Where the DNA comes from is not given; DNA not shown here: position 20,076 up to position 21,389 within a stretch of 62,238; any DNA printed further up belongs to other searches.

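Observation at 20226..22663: GlcD-type FAD dehydrogenase paired with a GlcF-N/ferredoxin/MvhD fusion: a possible 2-hydroxyacid input to HdrA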

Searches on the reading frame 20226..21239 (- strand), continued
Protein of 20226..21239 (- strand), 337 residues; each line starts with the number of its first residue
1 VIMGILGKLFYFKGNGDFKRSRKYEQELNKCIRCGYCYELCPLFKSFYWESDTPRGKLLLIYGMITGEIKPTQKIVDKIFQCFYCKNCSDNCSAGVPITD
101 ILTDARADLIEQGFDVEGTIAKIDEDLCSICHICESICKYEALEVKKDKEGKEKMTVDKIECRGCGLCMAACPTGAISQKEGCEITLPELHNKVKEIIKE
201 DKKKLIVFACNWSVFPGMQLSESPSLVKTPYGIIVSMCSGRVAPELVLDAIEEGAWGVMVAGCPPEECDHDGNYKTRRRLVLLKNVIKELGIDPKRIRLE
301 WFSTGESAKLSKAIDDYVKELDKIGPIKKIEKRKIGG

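Call 24: find_related_loci(query=A1, collection=genome_contigs, flank=10000)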
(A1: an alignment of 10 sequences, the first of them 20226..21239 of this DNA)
Query A1 (337 aa) in genome_contigs; peptide patterns used: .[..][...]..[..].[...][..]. (x = any residue, [..] = any of these).
599 stretches matched a pattern (row limit reached: there are more); 593 encode a relative of the query (tblastn E <= 1e-3); the best 80 are kept; 80 distinct loci.
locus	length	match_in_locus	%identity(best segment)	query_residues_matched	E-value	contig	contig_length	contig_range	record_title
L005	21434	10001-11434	76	2-337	9e-179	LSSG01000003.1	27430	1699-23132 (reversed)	MAG: Thermoplasmatales archaeon SG8-52-3 WOR_8-12_1102, whole genome shotgun sequence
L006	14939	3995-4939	54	19-331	2e-107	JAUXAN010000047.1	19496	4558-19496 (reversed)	MAG: bacterium isolate CSMAG_2763 CSMAG_2763_k141_1974_length_19496_cov_207.9654, whole genome shotgun sequence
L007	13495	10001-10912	39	23-327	1e-81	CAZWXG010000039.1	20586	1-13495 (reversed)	MAG TPA_asm: uncultured Acidobacteriota bacterium isolate SRP192927_co7_510 genome assembly, contig: NODE_4587_length_20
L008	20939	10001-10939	37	16-329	2e-79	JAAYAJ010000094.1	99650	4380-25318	MAG: Acidobacteria bacterium isolate AS06rmzACSIP_118 476926_AS06, whole genome shotgun sequence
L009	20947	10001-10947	53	16-328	1e-101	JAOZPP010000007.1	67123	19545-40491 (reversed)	MAG: bacterium isolate GMC4.metabat2.244 GMC4_142_length_67123_cov_25.425225, whole genome shotgun sequence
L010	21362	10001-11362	52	15-333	5e-97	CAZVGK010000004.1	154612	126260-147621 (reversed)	MAG TPA_asm: uncultured Gemmatimonadota bacterium isolate binchicken_co211_282 genome assembly, contig: NODE_22_length_1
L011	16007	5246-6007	34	102-326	8e-43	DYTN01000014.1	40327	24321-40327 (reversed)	MAG TPA_asm: Methanobacteriota archaeon isolate DR5_60_8 Afr_mines_DR5_97_length_40327_cov_3_502707, whole genome shotgu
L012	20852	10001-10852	31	68-328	2e-41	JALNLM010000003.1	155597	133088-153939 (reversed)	MAG: Candidatus Geocrenenecus huangii isolate ZZQ.bins.13.201803 NODE_65_length_155597_cov_23.501132, whole genome shotg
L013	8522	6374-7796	35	8-327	8e-40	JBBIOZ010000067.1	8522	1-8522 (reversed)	MAG: Methanocellales archaeon isolate TCS170221_bin_291 NODE_2155_length_8522_cov_4.101098, whole genome shotgun sequenc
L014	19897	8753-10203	38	3-327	7e-40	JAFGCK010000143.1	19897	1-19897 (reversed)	MAG: Methanosarcinaceae archaeon isolate Zod_Metabat.1106 k87_10657170, whole genome shotgun sequence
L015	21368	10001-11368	37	3-327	9e-40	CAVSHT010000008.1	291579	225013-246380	MAG: uncultured Methanosarcinaceae archaeon isolate MFD01299.bin.2.98 genome assembly, contig: contig_1305, whole genome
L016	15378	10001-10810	31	68-328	2e-39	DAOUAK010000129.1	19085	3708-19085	MAG TPA_asm: Chloroflexia bacterium isolate H63_651 k137_374210, whole genome shotgun sequence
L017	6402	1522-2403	30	68-327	3e-39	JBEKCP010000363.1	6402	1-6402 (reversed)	MAG: Thermoguttaceae bacterium isolate SPRUCE 162 SPRUCE_162_363, whole genome shotgun sequence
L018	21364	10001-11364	36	3-327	2e-39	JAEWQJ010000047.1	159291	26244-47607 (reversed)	MAG: Methanobacteriota archaeon isolate OH_SBrB_19 k127_274687, whole genome shotgun sequence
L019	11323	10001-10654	36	112-327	1e-38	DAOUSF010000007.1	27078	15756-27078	MAG TPA_asm: Methanosarcinales archaeon isolate CSMAG_539 CSMAG_539_k127_173290_length_27078_cov_17.9950, whole genome s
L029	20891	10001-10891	32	26-324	2e-37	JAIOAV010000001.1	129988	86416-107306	MAG: Chloroflexota bacterium isolate S1bins97 c_000000000001, whole genome shotgun sequence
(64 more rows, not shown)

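Call 34: search_protein_families(library=pfam, proteins=[L008:3578-6316:+, L008:6521-7576:+, L008:7174-8361:+, L008:12218-12883:+, L008:12903-13808:+, L008:13960-15210:+, L008:14463-16112:+, L008:15998-17143:+, L008:17866-18903:+, L008:938-2611:+], max_evalue=0.00001)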
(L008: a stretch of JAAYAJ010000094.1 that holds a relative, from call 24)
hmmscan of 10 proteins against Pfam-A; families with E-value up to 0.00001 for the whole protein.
L008:3578-6316:+ (912 aa): 1 family
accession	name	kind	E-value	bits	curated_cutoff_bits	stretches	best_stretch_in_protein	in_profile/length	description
PF03699.18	UPF0182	-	2.7e-283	942.2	27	1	8-768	2-770/770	Uncharacterised protein family (UPF0182)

L008:6521-7576:+ (351 aa): 0 families

L008:7174-8361:+ (395 aa): 4 families
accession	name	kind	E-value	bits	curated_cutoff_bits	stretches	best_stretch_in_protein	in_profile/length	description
PF06325.19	PrmA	-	7.8e-51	173.8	22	1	175-389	80-292/296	Ribosomal protein L11 methyltransferase (PrmA)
PF13847.12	Methyltransf_31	-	3.8e-06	27.1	27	1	256-317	3-65/145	Methyltransferase domain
PF13649.12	Methyltransf_25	-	8.2e-06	26.9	27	0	260-314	1-54/97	Methyltransferase domain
PF05175.20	MTS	-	8.7e-06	25.9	23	0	242-305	19-81/170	Methyltransferase small domain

L008:12218-12883:+ (221 aa): 1 family
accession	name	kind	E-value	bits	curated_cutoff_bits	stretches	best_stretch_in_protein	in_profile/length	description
PF12225.13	DUF5981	-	3.7e-36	123.1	23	1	111-205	1-95/95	Methylene-tetrahydrofolate reductase C terminal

L008:12903-13808:+ (301 aa): 1 family
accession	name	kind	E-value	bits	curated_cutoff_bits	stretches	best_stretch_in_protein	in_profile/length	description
PF02219.23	MTHFR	-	8.2e-40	137.4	24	1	6-298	2-286/287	Methylenetetrahydrofolate reductase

L008:13960-15210:+ (416 aa): 4 families
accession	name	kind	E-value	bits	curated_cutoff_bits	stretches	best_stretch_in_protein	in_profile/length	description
PF07719.23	TPR_2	-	6.3e-08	32.6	27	0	258-287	2-31/34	Tetratricopeptide repeat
PF13432.12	TPR_16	-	1.8e-07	31.9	32.7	0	261-322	1-62/65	Tetratricopeptide repeat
PF14559.12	TPR_19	-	7.2e-07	29.9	25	0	235-289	3-57/68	Tetratricopeptide repeat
PF00515.34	TPR_1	-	2.8e-06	27.3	27.8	0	258-285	2-29/34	Tetratricopeptide repeat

L008:14463-16112:+ (549 aa): 0 families

L008:15998-17143:+ (381 aa): 0 families

L008:17866-18903:+ (345 aa): 0 families

L008:938-2611:+ (557 aa): 0 families
